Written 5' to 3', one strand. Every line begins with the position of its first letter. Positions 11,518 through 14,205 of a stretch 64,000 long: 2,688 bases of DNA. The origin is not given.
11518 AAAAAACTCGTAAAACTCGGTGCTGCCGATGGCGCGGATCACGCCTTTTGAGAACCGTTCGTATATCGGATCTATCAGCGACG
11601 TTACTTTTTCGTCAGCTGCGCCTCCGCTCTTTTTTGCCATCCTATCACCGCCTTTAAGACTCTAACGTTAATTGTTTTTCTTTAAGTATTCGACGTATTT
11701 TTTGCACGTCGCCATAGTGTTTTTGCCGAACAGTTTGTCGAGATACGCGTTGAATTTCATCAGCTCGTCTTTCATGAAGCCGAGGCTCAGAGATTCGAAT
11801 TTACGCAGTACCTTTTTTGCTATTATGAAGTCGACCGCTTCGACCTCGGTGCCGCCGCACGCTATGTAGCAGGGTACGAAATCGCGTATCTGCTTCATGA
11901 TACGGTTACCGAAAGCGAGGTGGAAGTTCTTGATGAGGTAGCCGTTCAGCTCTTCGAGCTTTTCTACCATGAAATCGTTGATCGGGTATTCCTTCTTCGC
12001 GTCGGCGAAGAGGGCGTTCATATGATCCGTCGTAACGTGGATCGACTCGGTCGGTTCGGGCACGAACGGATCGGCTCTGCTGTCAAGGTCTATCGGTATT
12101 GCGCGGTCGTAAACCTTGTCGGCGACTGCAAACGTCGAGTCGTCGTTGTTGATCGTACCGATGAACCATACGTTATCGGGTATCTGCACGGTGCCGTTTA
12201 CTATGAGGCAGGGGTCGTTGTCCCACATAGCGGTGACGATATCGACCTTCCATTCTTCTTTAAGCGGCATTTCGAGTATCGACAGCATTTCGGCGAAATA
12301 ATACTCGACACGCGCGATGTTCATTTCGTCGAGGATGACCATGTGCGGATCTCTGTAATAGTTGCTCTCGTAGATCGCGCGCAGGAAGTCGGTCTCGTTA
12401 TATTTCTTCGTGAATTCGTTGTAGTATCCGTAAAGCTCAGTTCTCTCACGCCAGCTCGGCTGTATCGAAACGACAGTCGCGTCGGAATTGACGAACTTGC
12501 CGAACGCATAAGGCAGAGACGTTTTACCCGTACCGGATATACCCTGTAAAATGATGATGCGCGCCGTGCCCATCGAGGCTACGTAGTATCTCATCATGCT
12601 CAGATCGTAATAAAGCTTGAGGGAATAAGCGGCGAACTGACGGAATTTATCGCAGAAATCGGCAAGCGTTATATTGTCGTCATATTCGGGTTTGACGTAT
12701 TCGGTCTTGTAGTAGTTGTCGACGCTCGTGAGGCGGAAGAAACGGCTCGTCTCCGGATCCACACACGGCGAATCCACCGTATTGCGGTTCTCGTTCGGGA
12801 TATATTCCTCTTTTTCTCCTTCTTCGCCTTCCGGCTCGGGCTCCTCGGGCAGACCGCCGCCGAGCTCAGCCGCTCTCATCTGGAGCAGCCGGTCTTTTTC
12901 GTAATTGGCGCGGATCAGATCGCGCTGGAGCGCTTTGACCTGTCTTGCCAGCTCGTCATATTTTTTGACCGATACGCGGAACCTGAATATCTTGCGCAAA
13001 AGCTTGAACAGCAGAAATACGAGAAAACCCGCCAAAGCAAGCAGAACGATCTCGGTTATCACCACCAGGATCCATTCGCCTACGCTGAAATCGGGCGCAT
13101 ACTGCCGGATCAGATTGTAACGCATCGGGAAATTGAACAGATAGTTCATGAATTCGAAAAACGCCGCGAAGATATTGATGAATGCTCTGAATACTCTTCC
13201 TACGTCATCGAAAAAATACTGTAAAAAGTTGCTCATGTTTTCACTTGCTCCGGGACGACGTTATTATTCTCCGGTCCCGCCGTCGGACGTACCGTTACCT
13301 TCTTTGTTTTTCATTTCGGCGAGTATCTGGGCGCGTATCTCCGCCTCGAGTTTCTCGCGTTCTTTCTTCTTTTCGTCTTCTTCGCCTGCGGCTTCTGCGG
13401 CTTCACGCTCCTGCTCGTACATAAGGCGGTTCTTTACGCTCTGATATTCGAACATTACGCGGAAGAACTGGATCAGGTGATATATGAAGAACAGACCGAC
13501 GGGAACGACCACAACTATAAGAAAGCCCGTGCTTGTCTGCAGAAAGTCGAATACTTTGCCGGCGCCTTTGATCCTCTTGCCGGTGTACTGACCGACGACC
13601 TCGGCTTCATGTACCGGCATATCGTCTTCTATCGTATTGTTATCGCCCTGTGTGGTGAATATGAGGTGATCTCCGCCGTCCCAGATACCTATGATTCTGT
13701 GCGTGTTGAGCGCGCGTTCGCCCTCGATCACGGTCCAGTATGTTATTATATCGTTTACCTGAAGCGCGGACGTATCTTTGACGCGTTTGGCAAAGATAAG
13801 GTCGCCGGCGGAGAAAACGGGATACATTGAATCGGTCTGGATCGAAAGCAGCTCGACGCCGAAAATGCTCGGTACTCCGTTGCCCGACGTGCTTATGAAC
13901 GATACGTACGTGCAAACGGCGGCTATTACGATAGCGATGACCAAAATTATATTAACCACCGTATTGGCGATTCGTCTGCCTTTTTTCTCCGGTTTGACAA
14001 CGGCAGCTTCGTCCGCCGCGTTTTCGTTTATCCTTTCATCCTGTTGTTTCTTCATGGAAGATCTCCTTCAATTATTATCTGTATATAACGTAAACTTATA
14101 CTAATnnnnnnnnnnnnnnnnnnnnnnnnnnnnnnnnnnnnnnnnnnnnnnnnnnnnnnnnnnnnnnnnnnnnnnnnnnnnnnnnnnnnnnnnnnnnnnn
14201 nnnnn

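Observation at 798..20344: ~19.5-kb co-directional locus: two SipW-type signal peptidases plus at least 8 paralogous TasA/camelysin-like substrates (candidate multi-subunit extracellular fibre/matrix machine)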

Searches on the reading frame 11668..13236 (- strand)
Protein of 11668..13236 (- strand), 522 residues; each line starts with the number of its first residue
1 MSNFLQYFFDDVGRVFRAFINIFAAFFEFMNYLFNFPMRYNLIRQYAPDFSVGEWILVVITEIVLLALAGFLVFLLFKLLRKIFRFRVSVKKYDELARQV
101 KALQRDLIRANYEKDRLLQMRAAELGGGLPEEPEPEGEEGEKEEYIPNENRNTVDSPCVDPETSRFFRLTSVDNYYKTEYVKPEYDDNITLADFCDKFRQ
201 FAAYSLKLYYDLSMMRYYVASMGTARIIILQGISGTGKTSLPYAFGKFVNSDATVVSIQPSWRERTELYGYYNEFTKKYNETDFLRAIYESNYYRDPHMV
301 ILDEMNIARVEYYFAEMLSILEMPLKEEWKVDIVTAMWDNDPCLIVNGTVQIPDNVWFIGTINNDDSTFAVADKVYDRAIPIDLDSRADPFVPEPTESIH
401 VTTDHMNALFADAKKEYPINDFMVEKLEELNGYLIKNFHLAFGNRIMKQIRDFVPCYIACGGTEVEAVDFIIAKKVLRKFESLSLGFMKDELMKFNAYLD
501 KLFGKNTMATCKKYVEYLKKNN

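Call 4: search_protein_families(library=pfam, proteins=[window:11668-13236:-], max_evalue=0.1)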
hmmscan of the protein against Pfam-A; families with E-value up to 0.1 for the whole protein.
window:11668-13236:- (522 aa): 4 families
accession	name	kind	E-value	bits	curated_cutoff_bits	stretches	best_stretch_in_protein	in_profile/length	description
PF07728.20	AAA_5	-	0.00047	20.6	22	1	228-322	2-91/139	AAA domain (dynein-related subfamily)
PF13401.12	AAA_22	-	0.034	14.9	27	1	224-305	4-93/130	AAA domain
PF08285.16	DPM3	-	0.038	14.6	25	1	63-109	40-86/90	Dolichol-phosphate mannosyltransferase subunit 3 (DPM3)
PF13191.12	AAA_16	-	0.098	13.6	32.6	0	220-255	19-55/167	AAA ATPase domain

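Call 6: search_protein_families(library=ncbifam, proteins=[window:11668-13236:-], max_evalue=1)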
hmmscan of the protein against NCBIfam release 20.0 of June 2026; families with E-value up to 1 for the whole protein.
window:11668-13236:- (522 aa): 3 families
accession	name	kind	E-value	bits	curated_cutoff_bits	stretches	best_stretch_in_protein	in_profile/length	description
NF008457.0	PRK11331.1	equivalog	6e-05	22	637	1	227-437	196-395/459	5-methylcytosine-specific restriction enzyme subunit McrB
NF038214.1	IS21_help_AAA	equivalog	0.064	12.9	200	1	224-316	89-171/232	IS21-like element helper ATPase IstB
TIGR00150.1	T6A_YjeE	equivalog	0.083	12.7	60.1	1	222-257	19-54/135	tRNA (adenosine(37)-N6)-threonylcarbamoyltransferase complex ATPase subunit type 1 TsaE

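Call 36: search_protein_families(library=padloc, proteins=[window:11668-13236:-], max_evalue=0.1)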
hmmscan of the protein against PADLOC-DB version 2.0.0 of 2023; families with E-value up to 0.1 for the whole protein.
window:11668-13236:- (522 aa): 1 family
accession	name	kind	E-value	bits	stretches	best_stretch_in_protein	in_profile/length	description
PDLC04547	PDC-M26A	-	1.5e-42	144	2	207-323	314-431/724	-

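Call 37: search_solved_structures(query=window:11668-13236:-, max_evalue=1, show_alignments=1)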
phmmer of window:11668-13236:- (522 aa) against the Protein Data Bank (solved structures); distinct sequences matched with E-value up to 1: 3.
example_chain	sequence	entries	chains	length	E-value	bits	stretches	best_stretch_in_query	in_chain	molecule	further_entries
6hz4_A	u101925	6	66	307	0.00012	24.2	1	225-384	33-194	5-methylcytosine-specific restriction enzyme B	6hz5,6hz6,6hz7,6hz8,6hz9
6ut6_A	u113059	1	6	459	0.00031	22.8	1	225-380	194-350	5-methylcytosine-specific restriction enzyme B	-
7vsr_A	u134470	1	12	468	0.00032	22.8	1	225-380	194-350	5-methylcytosine-specific restriction enzyme B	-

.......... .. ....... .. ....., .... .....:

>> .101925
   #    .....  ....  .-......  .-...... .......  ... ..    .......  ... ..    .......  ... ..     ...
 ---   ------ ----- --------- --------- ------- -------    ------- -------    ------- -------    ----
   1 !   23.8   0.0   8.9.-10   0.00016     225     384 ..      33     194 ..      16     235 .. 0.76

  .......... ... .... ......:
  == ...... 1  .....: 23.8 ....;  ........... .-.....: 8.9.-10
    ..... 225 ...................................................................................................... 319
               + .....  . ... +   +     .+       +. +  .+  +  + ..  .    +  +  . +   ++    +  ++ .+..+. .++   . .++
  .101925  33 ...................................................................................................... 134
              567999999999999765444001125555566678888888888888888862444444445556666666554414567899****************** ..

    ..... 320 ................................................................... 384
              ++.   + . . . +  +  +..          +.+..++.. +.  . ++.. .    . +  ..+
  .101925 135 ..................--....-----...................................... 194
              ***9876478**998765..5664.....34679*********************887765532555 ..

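Call 42: search_solved_structures(query=A4, max_evalue=0.01, show_alignments=0)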
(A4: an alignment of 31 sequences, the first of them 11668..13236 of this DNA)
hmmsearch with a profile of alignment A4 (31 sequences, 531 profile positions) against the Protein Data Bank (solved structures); distinct sequences matched with E-value up to 0.01: 3.
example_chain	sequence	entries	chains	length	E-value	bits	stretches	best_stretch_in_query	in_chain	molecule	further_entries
6hz4_A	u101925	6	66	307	0.0004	22.5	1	230-393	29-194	5-methylcytosine-specific restriction enzyme B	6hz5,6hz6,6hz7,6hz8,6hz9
6ut6_A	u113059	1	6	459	0.001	21.2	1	230-393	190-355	5-methylcytosine-specific restriction enzyme B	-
7vsr_A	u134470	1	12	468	0.0011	21.1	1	230-393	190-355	5-methylcytosine-specific restriction enzyme B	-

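Call 72: find_encoding_contigs(protein=window:11668-13236:-, flank=3000, max_places=6)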
Protein window:11668-13236:- (522 aa): no gene with exactly this product is on record in the collection.

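Call 73: list_cluster_members(proteins=[P0001, window:11668-13236:-, window:14106-15134:-])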
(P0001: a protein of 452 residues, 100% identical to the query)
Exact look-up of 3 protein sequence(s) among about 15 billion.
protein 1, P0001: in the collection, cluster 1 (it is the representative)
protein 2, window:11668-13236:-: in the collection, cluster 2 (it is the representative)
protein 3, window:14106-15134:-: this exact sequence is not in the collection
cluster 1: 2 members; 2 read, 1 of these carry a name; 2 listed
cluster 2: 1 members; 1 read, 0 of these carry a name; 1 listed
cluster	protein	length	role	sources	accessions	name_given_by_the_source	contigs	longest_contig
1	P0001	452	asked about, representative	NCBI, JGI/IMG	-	hypothetical protein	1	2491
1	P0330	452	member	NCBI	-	-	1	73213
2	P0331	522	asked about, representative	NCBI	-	-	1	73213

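Call 75: search_dna_similar(query=window:11668-13236:-, collection=phages, mode=protein, max_rows=8)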
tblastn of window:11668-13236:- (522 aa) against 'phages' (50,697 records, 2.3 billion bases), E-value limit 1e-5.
Records with a match: 2; places in all: 2; records where one place covers at least 80% of the query: 0.
Best place of each record, by identity: <60% 2.
By first word of the organism name: Bacteriophage 2.
By host as written in the record: - 2.
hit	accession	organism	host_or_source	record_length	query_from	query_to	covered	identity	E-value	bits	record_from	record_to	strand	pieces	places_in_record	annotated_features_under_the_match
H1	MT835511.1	Bacteriophage sp.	human fecal samples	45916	190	479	56%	32.6%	6e-53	199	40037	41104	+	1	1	record has no annotation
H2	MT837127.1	Bacteriophage sp.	human fecal samples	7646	145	385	46%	28.6%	3e-16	88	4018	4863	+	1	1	record has no annotation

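Call 93: search_protein_families(library=pfam, alignment_id=A4, max_evalue=1)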
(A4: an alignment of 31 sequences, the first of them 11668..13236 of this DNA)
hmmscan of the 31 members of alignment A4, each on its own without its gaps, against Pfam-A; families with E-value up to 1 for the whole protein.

A. member 1, window:11668-13236:- (522 aa): 7 families
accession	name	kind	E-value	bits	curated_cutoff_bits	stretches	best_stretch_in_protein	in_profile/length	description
PF07728.20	AAA_5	-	0.00047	20.6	22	1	228-322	2-91/139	AAA domain (dynein-related subfamily)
PF13401.12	AAA_22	-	0.034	14.9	27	1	224-305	4-93/130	AAA domain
PF08285.16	DPM3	-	0.038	14.6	25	1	63-109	40-86/90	Dolichol-phosphate mannosyltransferase subunit 3 (DPM3)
PF13191.12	AAA_16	-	0.098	13.6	32.6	1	220-255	19-55/167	AAA ATPase domain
PF13173.12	AAA_14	-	0.13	12.7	27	1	226-305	3-71/129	AAA domain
PF13604.12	AAA_30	-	0.19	11.9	27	1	224-308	17-100/191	AAA domain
PF07219.19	HemY_N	-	0.53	10.9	31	0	61-104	18-61/107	HemY protein N-terminus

B. families by the number of members that match (of 31 scanned): 44 families (the first 25 are shown)
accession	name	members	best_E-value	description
PF07728.20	AAA_5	31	8.8e-06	AAA domain (dynein-related subfamily)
PF13401.12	AAA_22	31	0.00064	AAA domain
PF13173.12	AAA_14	28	0.012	AAA domain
PF13191.12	AAA_16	25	0.007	AAA ATPase domain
PF13604.12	AAA_30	24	0.053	AAA domain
PF00004.35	AAA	8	0.0028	ATPase family associated with various cellular activities (AAA)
PF02367.23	TsaE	8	0.047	Threonylcarbamoyl adenosine biosynthesis protein TsaE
PF08285.16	DPM3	7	0.0021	Dolichol-phosphate mannosyltransferase subunit 3 (DPM3)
PF23884.1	DUF7237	5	0.0049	Family of unknown function (DUF7237)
PF25563.1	TPR_SYVN1_N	4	0.0013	E3 ubiquitin-protein ligase synoviolin-like, TPR repeats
PF11174.13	DUF2970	4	0.011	Protein of unknown function (DUF2970)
PF07219.19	HemY_N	4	0.037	HemY protein N-terminus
PF06068.19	TIP49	4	0.096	TIP49 P-loop domain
PF05552.17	MS_channel_1st_1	3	0.00068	Mechanosensitive ion channel, conserved TM helix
PF08391.16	Ly49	3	0.017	Ly49-like protein, N-terminal region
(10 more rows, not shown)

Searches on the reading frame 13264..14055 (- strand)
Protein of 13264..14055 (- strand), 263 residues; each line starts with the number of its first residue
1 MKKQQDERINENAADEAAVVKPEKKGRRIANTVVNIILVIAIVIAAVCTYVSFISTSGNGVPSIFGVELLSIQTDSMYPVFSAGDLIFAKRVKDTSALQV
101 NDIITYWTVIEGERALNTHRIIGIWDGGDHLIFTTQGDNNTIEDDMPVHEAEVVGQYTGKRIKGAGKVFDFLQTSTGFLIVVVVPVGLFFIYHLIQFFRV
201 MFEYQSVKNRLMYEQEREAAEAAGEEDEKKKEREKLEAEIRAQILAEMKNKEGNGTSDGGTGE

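Call 4: search_protein_families(library=pfam, proteins=[window:13264-14055:-], max_evalue=0.1)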
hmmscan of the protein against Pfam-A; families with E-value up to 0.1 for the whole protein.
window:13264-14055:- (263 aa): 3 families
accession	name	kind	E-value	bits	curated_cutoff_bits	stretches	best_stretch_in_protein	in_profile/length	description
PF05620.16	TMEM208_SND2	-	0.02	15.2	22.9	0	176-237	114-163/167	SRP-independent targeting protein 2/TMEM208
PF09581.16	Spore_III_AF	-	0.08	13.4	28.3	0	191-252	36-99/185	Stage III sporulation protein AF (Spore_III_AF)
PF10011.15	DUF2254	-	0.083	12.1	28.8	0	168-235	120-187/368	Predicted membrane protein (DUF2254)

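Call 6: search_protein_families(library=ncbifam, proteins=[window:13264-14055:-], max_evalue=1)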
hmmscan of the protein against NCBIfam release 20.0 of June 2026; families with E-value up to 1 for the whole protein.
window:13264-14055:- (263 aa): 5 families
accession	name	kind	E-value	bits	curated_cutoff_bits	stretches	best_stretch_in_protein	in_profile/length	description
NF046067.1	SigPepSipWBacil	equivalog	2e-34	118.8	190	1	29-212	3-180/189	signal peptidase I SipW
TIGR02228.1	sigpep_I_arch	equivalog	5.1e-27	94.7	51.85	1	33-193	3-154/158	signal peptidase I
TIGR02227.1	sigpep_I_bact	equivalog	3.9e-08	33.3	47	1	62-156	15-103/162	signal peptidase I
NF045848.1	MMCAP2_0566_fam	domain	0.0032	16.8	90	1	167-206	47-85/322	MMCAP2_0566 family conjugal transfer protein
NF042931.1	SAG1386_EF1546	equivalog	0.12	12.4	80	1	7-58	5-55/158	SAG1386/EF1546 family surface-associated protein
